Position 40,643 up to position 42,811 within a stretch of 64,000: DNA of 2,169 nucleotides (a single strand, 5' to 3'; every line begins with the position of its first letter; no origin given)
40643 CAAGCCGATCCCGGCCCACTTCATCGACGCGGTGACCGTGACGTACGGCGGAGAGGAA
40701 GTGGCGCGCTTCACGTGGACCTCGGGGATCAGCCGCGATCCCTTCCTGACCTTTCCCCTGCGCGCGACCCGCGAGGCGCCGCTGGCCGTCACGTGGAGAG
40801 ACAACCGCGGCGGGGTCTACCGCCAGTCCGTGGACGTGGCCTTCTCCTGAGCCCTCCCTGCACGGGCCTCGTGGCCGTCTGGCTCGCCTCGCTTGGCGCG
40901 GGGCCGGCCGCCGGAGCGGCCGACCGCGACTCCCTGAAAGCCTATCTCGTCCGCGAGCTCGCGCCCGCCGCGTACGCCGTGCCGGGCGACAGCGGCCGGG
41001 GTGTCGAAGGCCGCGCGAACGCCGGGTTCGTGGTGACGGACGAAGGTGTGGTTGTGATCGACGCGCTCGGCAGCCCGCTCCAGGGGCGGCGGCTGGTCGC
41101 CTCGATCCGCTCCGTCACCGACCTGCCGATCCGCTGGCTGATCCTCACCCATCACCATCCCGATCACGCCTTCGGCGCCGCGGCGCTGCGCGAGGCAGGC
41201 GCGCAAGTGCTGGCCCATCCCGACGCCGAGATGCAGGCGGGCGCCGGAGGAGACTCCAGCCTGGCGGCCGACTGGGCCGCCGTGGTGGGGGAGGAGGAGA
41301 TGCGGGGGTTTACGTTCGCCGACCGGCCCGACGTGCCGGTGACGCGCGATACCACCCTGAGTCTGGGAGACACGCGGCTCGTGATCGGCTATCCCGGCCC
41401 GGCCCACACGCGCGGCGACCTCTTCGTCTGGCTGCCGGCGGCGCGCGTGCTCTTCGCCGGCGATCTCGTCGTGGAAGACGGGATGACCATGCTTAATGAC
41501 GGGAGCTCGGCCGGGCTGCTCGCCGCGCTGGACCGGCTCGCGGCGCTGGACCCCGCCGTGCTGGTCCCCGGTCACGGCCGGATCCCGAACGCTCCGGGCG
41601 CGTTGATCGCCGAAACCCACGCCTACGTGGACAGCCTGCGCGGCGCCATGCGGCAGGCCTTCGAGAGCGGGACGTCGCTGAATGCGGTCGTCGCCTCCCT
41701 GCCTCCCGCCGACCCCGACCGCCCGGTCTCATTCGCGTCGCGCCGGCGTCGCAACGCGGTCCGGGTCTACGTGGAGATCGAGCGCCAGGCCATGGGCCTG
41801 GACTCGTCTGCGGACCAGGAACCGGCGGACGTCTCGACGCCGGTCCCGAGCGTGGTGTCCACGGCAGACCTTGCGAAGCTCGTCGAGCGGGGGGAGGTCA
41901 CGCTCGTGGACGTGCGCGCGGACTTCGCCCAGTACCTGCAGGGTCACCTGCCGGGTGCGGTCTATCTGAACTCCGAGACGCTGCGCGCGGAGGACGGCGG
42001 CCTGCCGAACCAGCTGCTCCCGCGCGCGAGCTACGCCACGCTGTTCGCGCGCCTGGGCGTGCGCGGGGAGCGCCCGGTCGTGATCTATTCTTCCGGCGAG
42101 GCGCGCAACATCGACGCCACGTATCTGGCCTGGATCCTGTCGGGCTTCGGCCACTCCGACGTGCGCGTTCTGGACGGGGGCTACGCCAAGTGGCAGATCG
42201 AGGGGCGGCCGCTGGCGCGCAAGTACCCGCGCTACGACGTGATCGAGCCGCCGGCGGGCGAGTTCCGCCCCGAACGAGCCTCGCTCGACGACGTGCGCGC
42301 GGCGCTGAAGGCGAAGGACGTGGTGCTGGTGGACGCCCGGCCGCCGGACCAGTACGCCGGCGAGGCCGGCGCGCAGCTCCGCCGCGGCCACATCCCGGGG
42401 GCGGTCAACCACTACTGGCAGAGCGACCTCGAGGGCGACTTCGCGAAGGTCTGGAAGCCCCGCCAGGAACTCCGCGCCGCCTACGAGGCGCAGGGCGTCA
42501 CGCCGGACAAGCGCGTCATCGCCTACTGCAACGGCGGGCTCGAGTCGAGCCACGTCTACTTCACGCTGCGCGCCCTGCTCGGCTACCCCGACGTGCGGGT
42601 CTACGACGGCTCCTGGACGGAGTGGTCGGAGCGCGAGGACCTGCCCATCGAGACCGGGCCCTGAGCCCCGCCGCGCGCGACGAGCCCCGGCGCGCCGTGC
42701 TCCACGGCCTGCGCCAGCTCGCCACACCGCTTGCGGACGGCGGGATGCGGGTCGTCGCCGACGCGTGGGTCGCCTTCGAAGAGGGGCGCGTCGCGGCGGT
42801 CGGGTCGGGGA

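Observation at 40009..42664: Orphan soxY-soxZ carrier pair coupled to a secreted MBL-fold (SoxH-like)::tandem-rhodanese fusion, with no SoxAX/SoxB/SoxCD nearby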

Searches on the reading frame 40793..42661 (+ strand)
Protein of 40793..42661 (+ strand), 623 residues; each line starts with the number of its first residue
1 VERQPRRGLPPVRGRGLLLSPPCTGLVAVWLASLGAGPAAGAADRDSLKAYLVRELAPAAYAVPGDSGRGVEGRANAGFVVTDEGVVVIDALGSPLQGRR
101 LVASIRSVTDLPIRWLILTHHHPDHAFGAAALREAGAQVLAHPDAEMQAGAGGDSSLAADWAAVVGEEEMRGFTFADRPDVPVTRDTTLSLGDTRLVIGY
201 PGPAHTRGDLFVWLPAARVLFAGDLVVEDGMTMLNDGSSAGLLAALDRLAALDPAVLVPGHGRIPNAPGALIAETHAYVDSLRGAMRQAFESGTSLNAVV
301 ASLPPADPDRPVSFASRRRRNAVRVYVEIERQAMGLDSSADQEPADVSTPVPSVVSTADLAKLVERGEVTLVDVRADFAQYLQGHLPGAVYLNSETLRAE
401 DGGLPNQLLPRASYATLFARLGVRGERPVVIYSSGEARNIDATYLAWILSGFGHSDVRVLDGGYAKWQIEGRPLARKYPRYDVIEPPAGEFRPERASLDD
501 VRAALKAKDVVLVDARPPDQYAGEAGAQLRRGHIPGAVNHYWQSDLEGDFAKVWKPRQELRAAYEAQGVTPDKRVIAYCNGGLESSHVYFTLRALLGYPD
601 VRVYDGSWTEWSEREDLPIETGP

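Call 4: search_protein_families(library=pfam, proteins=[window:40793-42661:+], max_evalue=0.01)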
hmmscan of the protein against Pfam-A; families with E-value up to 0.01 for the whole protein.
window:40793-42661:+ (623 aa): 3 families
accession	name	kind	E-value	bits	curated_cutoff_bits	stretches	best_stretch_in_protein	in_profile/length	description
PF00581.25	Rhodanese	-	2.4e-38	131.1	22.2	2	498-613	2-101/102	Rhodanese-like domain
PF00753.33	Lactamase_B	-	2e-31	109.9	22.7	1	73-261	4-196/196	Metallo-beta-lactamase superfamily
PF12706.13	Lactamase_B_2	-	0.0013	18.8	27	1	87-144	3-65/200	Beta-lactamase superfamily domain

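Call 5: search_protein_families(library=ncbifam, proteins=[window:40793-42661:+], max_evalue=0.01)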
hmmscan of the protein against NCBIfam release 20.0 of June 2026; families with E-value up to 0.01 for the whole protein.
window:40793-42661:+ (623 aa): 72 families (the best 25 are shown)
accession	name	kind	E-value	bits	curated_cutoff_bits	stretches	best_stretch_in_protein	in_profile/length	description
TIGR04559.1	SoxH_rel_PQQ_2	hypoth_equivalog_domain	9.7e-50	169.5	280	1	75-330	30-281/283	quinoprotein relay system zinc metallohydrolase 2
NF008557.0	PRK11493.1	equivalog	9.4e-41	139.7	250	1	375-621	36-279/281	3-mercaptopyruvate sulfurtransferase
TIGR04558.1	SoxH_rel_PQQ_1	hypoth_equivalog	2.9e-38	131.6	300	1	75-334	34-285/285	quinoprotein relay system zinc metallohydrolase 1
NF033088.2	bla_subclass_B1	equivalog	3.2e-20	72.7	200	1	72-265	28-204/217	subclass B1 metallo-beta-lactamase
NF012229.1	bla_class_B_core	domain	3.8e-20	72.5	100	1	79-215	19-139/139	metallo-beta-lactamase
NF040901.1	SeO3_TeO2_ExtH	equivalog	2.2e-19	69.8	200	2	509-612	240-347/430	selenite/tellurite reduction operon rhodanese-like protein ExtH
NF012146.1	blaB-IND-MUS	exception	2.2e-13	50.1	270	2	69-141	43-115/237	BlaB/IND/MUS family subclass B1 metallo-beta-lactamase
NF012137.0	bla_xUS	exception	1.8e-12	47.3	400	1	69-140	43-114/246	MUS/TUS/MOC family subclass B1 metallo-beta-lactamase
NF033087.1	bla_subclass_B2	equivalog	2e-12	47.3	240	1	75-252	22-192/221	subclass B2 metallo-beta-lactamase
NF040860.1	blaWUS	exception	2.1e-12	46.8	540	1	69-141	43-115/246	WUS family subclass B1 metallo-beta-lactamase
NF000453.2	blaPEDO-3_fam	exception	8.3e-12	45.1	400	2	182-226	133-177/237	PEDO-3 family subclass B1 metallo-beta-lactamase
NF038046.1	blaCVI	exception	1.1e-11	44.8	575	1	70-247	40-210/255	CVI family subclass B2 metallo-beta-lactamase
NF000442.2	blaTUS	exception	4.6e-11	42.6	550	1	69-140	43-114/248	TUS family subclass B1 metallo-beta-lactamase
NF000329.2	bla_B2_CphA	exception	1.5e-10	41.1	500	1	81-253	55-220/253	CphA family subclass B2 metallo-beta-lactamase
NF000441.2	blaMUS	exception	1.5e-10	41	540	1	69-140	43-114/246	MUS family subclass B1 metallo-beta-lactamase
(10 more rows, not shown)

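Call 6: find_homologous_proteins(query=window:40793-42661:+)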
Query window:40793-42661:+ (623 aa): 328 proteins with E <= 0.001 among 8000 candidates; the best 120 are listed.
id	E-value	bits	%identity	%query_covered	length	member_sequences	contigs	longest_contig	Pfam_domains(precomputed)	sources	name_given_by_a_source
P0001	0.0e+0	1208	91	96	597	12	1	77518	PF00581.26,PF00753.34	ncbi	-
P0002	6.0e-287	971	75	93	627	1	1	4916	PF00581.26,PF00753.34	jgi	jgi:thiosulfate/3-mercaptopyruvate sulfurtransferase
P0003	4.4e-285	965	75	93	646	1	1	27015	PF00581.26,PF00753.34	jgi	jgi:thiosulfate/3-mercaptopyruvate sulfurtransferase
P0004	7.9e-282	955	76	90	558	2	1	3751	PF00581.26,PF00753.34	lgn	-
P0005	8.6e-254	862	65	96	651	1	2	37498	PF00581.26,PF00753.34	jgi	jgi:thiosulfate/3-mercaptopyruvate sulfurtransferase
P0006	8.3e-253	859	100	64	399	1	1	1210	PF00581.26,PF00753.34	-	-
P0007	2.5e-234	798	64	92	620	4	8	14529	PF00581.26,PF00753.34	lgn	-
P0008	8.4e-230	783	59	96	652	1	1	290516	PF00581.26,PF00753.34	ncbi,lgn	-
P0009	2.1e-229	781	63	91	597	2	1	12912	PF00581.26,PF00753.34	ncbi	ncbi:MAG TPA: rhodanese-like domain-containing protein [Gemmatimonadota bacterium]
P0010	2.7e-228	778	61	91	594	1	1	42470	PF00581.26,PF00753.34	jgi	jgi:thiosulfate/3-mercaptopyruvate sulfurtransferase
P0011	3.5e-228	777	63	92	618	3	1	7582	PF00581.26,PF00753.34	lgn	-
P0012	9.0e-225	766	62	93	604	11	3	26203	PF00581.26,PF00753.34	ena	-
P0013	1.6e-224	765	61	91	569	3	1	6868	PF00581.26,PF00753.34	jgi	jgi:thiosulfate/3-mercaptopyruvate sulfurtransferase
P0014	5.0e-223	760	63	90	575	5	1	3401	PF00581.26,PF00753.34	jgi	jgi:thiosulfate/3-mercaptopyruvate sulfurtransferase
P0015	6.3e-222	757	61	91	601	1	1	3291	PF00581.26,PF00753.34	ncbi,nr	ncbi:MAG TPA: rhodanese-like domain-containing protein [Gemmatimonadales bacterium]|nr:rhodanese-lik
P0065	5.5e-196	671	53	93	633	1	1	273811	PF00581.26,PF00753.34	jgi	jgi:thiosulfate/3-mercaptopyruvate sulfurtransferase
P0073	2.6e-192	659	59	87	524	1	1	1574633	PF00581.26,PF00753.34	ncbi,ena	-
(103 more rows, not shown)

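Call 13: find_encoding_contigs(protein=P0008, flank=8000, max_places=2)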
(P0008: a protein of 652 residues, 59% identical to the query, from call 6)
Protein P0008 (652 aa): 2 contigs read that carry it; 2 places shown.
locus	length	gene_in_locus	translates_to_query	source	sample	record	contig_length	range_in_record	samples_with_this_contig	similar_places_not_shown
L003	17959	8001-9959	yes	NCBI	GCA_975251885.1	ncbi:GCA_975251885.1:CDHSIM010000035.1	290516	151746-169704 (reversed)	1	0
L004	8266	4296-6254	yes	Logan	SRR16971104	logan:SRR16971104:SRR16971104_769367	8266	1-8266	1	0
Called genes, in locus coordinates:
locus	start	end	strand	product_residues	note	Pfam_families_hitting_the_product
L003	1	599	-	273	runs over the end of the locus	PF14378:PAP2_3, PF01569:PAP2 (weak)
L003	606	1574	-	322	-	PF01073:3Beta_HSD, PF01370:Epimerase, PF04321:RmlD_sub_bind, PF05368:NmrA, PF13460:NAD_binding_10, PF16363:GDP_Man_Dehyd, PF07993:NAD_binding_4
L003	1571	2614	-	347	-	PF00583:Acetyltransf_1 (faint)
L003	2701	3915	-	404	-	PF00155:Aminotran_1_2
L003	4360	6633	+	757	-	PF05547:Peptidase_M6, PF18998:Flg_new_2 (weak)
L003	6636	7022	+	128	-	-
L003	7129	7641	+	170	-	PF13501:SoxY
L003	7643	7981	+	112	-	PF08770:SoxZ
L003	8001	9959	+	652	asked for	PF00753:Lactamase_B, PF00581:Rhodanese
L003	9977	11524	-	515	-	PF01979:Amidohydro_1, PF07969:Amidohydro_3 (faint)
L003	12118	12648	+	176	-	-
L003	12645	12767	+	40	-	-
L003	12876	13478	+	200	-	-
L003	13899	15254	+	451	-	-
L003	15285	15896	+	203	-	PF00081:Sod_Fe_N, PF02777:Sod_Fe_C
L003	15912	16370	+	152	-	PF08534:Redoxin, PF00578:AhpC-TSA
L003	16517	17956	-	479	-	PF00171:Aldedh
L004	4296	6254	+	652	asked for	PF00753:Lactamase_B, PF00581:Rhodanese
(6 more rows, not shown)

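Call 14: find_encoding_contigs(protein=P0065, flank=8000, max_places=2)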
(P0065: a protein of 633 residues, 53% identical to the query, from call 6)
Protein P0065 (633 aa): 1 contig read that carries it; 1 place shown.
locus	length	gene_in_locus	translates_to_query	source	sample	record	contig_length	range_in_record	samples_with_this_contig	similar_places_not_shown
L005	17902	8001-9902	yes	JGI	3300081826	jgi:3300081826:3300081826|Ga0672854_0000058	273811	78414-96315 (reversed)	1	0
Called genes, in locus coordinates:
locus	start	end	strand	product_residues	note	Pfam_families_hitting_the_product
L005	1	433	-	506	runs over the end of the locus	PF20123:DUF6513, PF00809:Pterin_bind, PF14251:PterinBD-DUF4346 (weak)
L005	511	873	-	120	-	PF01329:Pterin_4a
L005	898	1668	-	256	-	PF00106:adh_short, PF13561:adh_short_C2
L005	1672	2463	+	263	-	PF04476:4HFCP_synth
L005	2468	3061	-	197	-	-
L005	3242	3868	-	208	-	PF00696:AA_kinase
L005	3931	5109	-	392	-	PF01968:Hydantoinase_A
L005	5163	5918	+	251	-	PF00977:His_biosynth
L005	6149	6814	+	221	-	-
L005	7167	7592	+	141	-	PF13501:SoxY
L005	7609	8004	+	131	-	PF08770:SoxZ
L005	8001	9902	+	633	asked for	PF00753:Lactamase_B, PF00581:Rhodanese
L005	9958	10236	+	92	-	-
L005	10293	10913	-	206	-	-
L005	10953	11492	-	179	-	PF01242:PTPS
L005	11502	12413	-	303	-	PF01874:CitG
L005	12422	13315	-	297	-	PF18030:Rimk_N (weak), PF14397:ATPgrasp_ST (faint), PF02655:ATP-grasp_3 (faint), PF02955:GSH-S_ATP, PF08443:RimK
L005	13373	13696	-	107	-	PF07110:EthD (weak)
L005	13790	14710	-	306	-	PF02289:MCH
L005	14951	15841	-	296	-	PF01493:GXGXG (faint)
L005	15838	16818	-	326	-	PF01913:FTR, PF02741:FTR_C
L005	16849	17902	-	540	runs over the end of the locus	PF01979:Amidohydro_1 (faint), PF07969:Amidohydro_3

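Call 15: find_encoding_contigs(protein=P0073, flank=8000, max_places=2)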
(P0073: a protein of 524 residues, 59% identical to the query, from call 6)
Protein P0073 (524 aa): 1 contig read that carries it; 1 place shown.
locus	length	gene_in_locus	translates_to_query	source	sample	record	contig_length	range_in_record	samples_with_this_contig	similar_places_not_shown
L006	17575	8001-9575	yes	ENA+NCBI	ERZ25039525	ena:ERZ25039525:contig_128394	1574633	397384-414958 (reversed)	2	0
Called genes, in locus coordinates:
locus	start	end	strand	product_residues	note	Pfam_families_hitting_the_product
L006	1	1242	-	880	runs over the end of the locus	PF00069:Pkinase, PF01636:APH (faint), PF07714:PK_Tyr_Ser-Thr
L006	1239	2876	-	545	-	-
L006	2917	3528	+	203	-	-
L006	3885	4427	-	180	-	PF00696:AA_kinase (weak)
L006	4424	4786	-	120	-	-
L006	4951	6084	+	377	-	PF00977:His_biosynth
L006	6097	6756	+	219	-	-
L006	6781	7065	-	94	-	-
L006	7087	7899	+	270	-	PF13501:SoxY, PF08770:SoxZ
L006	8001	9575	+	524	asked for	PF00753:Lactamase_B, PF00581:Rhodanese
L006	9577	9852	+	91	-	-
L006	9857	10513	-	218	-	-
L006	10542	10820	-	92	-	PF21783:YNCE (weak)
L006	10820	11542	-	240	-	-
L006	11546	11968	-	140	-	PF00034:Cytochrom_C (weak), PF13442:Cytochrome_CBB3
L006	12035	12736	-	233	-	PF00497:SBP_bac_3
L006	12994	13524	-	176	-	PF13360:PQQ_2 (weak), PF01011:PQQ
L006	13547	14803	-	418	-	PF01011:PQQ, PF13360:PQQ_2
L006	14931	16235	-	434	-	-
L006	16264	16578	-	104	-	-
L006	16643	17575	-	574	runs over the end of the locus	PF01011:PQQ, PF13360:PQQ_2, PF07774:EMC1_C (faint), PF13570:Beta-prop_ACSF4 (faint), PF23727:Beta-prop_FAM234A_B (faint), PF13360:PQQ_2 (weak), PF01011:PQQ, PF13360:PQQ_2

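Call 22: find_related_loci(query=A1, collection=genome_contigs, flank=10000)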
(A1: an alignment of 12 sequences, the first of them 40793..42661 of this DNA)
Query A1 (623 aa) in genome_contigs; peptide patterns used: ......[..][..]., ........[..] (x = any residue, [..] = any of these).
599 stretches matched a pattern (row limit reached: there are more); 490 encode a relative of the query (tblastn E <= 1e-3); the best 80 are kept; 80 distinct loci.
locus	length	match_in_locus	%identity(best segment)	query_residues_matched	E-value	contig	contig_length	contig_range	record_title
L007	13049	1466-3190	64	51-622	0e+0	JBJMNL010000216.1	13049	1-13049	MAG: Gemmatimonadaceae bacterium isolate H3_18_all_fractions_metab_8_73_36 k255_3385925, whole genome shotgun sequence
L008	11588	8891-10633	61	46-622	0e+0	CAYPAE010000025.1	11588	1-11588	MAG TPA_asm: uncultured Gemmatimonadaceae bacterium isolate binchicken_co292_86 genome assembly, contig: NODE_840_length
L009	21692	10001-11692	60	51-622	0e+0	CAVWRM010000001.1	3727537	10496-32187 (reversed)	MAG: uncultured Gemmatimonadales bacterium isolate MFD04944.bin.1.90 genome assembly, contig: contig_25021, whole genome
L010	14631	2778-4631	56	1-622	0e+0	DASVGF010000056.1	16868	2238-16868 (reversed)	MAG TPA_asm: Gemmatimonadales bacterium isolate SMAG_U2108 k141_241504, whole genome shotgun sequence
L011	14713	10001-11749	56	1-620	0e+0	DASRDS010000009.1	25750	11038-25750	MAG TPA_asm: Gemmatimonadaceae bacterium isolate SMAG_U9986 k141_332052, whole genome shotgun sequence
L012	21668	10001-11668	58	51-622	0e+0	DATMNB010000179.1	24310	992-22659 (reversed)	MAG TPA_asm: Gemmatimonadaceae bacterium isolate SMAG_U12839 k141_480078, whole genome shotgun sequence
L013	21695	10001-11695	59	38-620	0e+0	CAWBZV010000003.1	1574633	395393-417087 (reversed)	MAG: uncultured Gemmatimonadales bacterium isolate MFD04570.bin.1.3 genome assembly, contig: contig_128394, whole genome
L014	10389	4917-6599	58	50-620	0e+0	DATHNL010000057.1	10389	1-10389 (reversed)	MAG TPA_asm: Gemmatimonadaceae bacterium isolate SMAG_U12657 k141_4534857, whole genome shotgun sequence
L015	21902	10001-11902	50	47-622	0e+0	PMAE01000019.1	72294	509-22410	MAG: Gemmatimonadetes bacterium isolate palsa_1248 73.20120700_P2D.7_contig_1521, whole genome shotgun sequence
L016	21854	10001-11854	53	47-622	0e+0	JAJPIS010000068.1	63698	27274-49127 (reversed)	MAG: Gemmatimonadetes bacterium isolate Centralia_MAG_343 k107_10787674, whole genome shotgun sequence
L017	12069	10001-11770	54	51-623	0e+0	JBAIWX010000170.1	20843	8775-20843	MAG: Gemmatimonadales bacterium isolate bin_136 c_000023315046, whole genome shotgun sequence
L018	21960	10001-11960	52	1-622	1e-170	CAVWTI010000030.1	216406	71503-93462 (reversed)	MAG: uncultured Gemmatimonadales bacterium isolate MFD01633.bin.2.3 genome assembly, contig: contig_5381, whole genome s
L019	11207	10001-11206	58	38-452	8e-139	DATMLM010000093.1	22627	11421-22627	MAG TPA_asm: Gemmatimonadaceae bacterium isolate SMAG_U12797 k141_2144203, whole genome shotgun sequence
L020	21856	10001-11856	53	45-623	7e-145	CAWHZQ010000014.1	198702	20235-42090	MAG: uncultured Gemmatimonadales bacterium isolate MFD08821.bin.2.30 genome assembly, contig: contig_45340, whole genome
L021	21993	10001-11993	55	1-622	0e+0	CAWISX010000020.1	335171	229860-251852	MAG: uncultured Gemmatimonadales bacterium isolate MFD09222.bin.2.35 genome assembly, contig: contig_72447, whole genome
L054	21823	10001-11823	58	38-622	0e+0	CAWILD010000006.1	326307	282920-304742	MAG: uncultured Gemmatimonadales bacterium isolate MFD05176.bin.1.238 genome assembly, contig: contig_21254, whole genom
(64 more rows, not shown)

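Call 27: search_protein_families(library=pfam, proteins=[L054:7541-8803:-, L054:7859-8656:+, L054:7143-8060:-, L054:7077-7943:+, L054:11857-13746:-, L054:11929-13119:+, L054:13472-15871:+, L054:14488-16989:+, L054:14531-15919:-, L054:5442-6527:-], max_evalue=0.0001)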
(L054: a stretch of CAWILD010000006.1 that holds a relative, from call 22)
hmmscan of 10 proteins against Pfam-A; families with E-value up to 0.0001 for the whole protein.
L054:7541-8803:- (421 aa): 2 families
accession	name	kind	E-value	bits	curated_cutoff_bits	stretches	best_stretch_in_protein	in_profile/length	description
PF00155.27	Aminotran_1_2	-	5.3e-52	177.6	19.7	1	72-410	4-360/361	Aminotransferase class I and II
PF01212.27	Beta_elim_lyase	-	2.2e-05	24.4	27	1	117-341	35-269/288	Beta-eliminating lyase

L054:7859-8656:+ (266 aa): 0 families

L054:7143-8060:- (306 aa): 0 families

L054:7077-7943:+ (289 aa): 0 families

L054:11857-13746:- (630 aa): 2 families
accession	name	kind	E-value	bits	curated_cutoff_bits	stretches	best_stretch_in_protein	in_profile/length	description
PF01979.26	Amidohydro_1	-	1.5e-22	80.8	25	1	242-617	1-344/345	Amidohydrolase family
PF07969.17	Amidohydro_3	-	1.4e-14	54.9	29.7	2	491-617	334-470/472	Amidohydrolase family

L054:11929-13119:+ (397 aa): 0 families

L054:13472-15871:+ (800 aa): 2 families
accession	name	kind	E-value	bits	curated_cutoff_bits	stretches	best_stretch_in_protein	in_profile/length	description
PF00490.27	ALAD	-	1.4e-125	419.2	24.6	1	44-327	2-284/317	Delta-aminolevulinic acid dehydratase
PF00202.27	Aminotran_3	-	3.8e-74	250.2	30.5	1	408-768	9-371/403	Aminotransferase class-III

L054:14488-16989:+ (834 aa): 2 families
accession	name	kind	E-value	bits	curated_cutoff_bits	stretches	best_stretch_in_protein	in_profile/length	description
PF01593.30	Amino_oxidase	-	6.4e-46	158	19.8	1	469-829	1-364/443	Flavin containing amine oxidoreductase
PF13450.12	NAD_binding_8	-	4.7e-15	56.1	21.9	1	464-529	1-68/68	NAD(P)-binding Rossmann-like domain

L054:14531-15919:- (463 aa): 0 families

L054:5442-6527:- (362 aa): 9 families
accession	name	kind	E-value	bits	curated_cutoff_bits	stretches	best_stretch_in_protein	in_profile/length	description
PF01370.27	Epimerase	-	2.7e-38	132.2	20.9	1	43-250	1-227/240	NAD dependent epimerase/dehydratase family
PF13460.12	NAD_binding_10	-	4.9e-29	101.9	27.2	1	47-205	1-149/184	NAD(P)H-binding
PF01073.25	3Beta_HSD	-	2e-25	89.9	22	1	44-247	1-228/280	3-beta hydroxysteroid dehydrogenase/isomerase family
PF04321.23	RmlD_sub_bind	-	1.8e-16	60.5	27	1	41-279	1-231/287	RmlD substrate binding domain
PF16363.11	GDP_Man_Dehyd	-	5.3e-16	59.4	27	1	44-285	1-272/332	GDP-mannose 4,6 dehydratase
PF07993.18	NAD_binding_4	-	1.5e-15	57.5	20.1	1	97-208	81-213/258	Male sterility protein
PF05368.20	NmrA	-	1.8e-12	47.9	27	1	43-292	5-247/298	NmrA-like family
PF02719.21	Polysacc_synt_2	-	2.4e-09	37.2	20.2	1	44-158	2-135/293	Polysaccharide biosynthesis protein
PF02254.24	TrkA_N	-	4.1e-07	30.8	23.8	1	49-101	6-58/116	TrkA-N domain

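Call 42: search_solved_structures(query=window:40871-42661:+, max_evalue=0.00001)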
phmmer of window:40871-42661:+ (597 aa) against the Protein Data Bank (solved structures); distinct sequences matched with E-value up to 0.00001: 162 (the best 60 are shown).
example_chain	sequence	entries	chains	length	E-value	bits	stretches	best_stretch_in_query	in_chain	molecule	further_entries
1uar_A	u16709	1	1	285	4e-43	151.1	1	328-596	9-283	Rhodanese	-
1e0c_A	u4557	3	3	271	1.6e-38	135.9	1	324-594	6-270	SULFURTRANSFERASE | PUTATIVE THIOSULFATE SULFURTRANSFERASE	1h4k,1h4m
3hwi_A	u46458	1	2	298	4.5e-38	134.5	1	328-596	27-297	Thiosulfate sulfurtransferase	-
3aax_A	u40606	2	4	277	6.6e-38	133.9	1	338-596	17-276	Putative thiosulfate sulfurtransferase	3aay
3p3a_A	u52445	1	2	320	9.8e-37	130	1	314-597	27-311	Thiosulfate sulfurtransferase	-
8k55_A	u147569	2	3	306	4.1e-36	128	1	321-596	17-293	sulfur transferase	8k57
1urh_A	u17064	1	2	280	1.8e-35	125.8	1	353-594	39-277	3-MERCAPTOPYRUVATE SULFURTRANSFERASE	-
3hzu_A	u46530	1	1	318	5.5e-35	124.2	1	313-596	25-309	Thiosulfate sulfurtransferase sseA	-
8d2z_A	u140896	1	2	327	7.6e-30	107.3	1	45-277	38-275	Metallo-beta-lactamase superfamily protein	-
1dp2_A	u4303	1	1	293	1.3e-29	106.5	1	352-589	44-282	RHODANESE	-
1boh_A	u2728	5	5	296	1.3e-29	106.5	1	352-589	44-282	RHODANESE | CARBOXYMETHYLATED RHODANESE | SULFUR-SUBSTITUTED RHODANESE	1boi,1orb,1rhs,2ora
8q5z_A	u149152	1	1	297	1.4e-29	106.4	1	352-589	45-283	Thiosulfate sulfurtransferase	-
1rhd_A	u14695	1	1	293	2.1e-29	105.8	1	352-589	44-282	RHODANESE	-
8agf_A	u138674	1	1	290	7.3e-29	104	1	352-588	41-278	Thiosulfate sulfurtransferase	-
4jgt_A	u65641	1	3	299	1.9e-24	89.5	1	354-588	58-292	3-mercaptopyruvate sulfurtransferase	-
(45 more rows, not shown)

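Call 79: predict_structure(alignment_id=A2)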
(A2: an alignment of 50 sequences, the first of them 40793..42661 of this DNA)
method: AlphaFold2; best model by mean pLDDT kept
length: 623 residues; sequences in the alignment: 50
mean_pLDDT: 86.1   pTM: 0.53
mean pLDDT of the five models: 86.1, 85.2, 84.2, 84.1, 83.6
residues with pLDDT >= 90: 398; 70-90: 138; 50-70: 32; < 50: 55
segments of 3 or more residues with pLDDT < 50: 1-20, 22-46, 338-347
pLDDT, mean of each block of 10 residues (from residue 1): 40 33 40 43 60 98 91 93 98 96 98 96 91 97 69 76 90 88 92 96 91 98 95 90 97 98 96 98 97 94 90 90 94 66 49 95 94 92 94 84 70 90 90 80 95 94 93 90 75 92 94 92 69 92 90 93 97 95 93 96 89 88 64
secondary structure, 60 per line:
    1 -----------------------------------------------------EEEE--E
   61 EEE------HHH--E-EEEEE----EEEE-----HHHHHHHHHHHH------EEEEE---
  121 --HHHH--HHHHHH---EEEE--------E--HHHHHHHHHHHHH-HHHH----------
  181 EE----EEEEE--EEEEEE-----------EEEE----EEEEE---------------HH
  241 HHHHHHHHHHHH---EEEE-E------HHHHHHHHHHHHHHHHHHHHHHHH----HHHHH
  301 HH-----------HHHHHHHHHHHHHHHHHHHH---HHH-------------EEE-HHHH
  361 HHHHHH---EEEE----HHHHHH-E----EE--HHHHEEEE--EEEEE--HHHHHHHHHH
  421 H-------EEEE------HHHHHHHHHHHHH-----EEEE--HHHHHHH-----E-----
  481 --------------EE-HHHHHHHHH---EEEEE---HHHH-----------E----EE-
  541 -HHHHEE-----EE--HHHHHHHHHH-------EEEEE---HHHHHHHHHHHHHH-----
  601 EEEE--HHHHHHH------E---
elements in order: E54-57 E60-63 E77-81 E86-89 H95-106 E113-117 H123-126 H129-134 E138-141 H153-165 H167-170 E187-191 E194-199 E211-214 E219-223 H239-252 E256-259 H268-291 H296-302 H314-333 E353-355 H357-366 E370-373 H378-383 H394-397 E398-401 E404-408 H411-421 E429-432 H439-451 E457-460 H463-469 H498-506 E510-514 H518-521 H542-545 H557-566 E574-578 H582-595 E601-604 H607-613
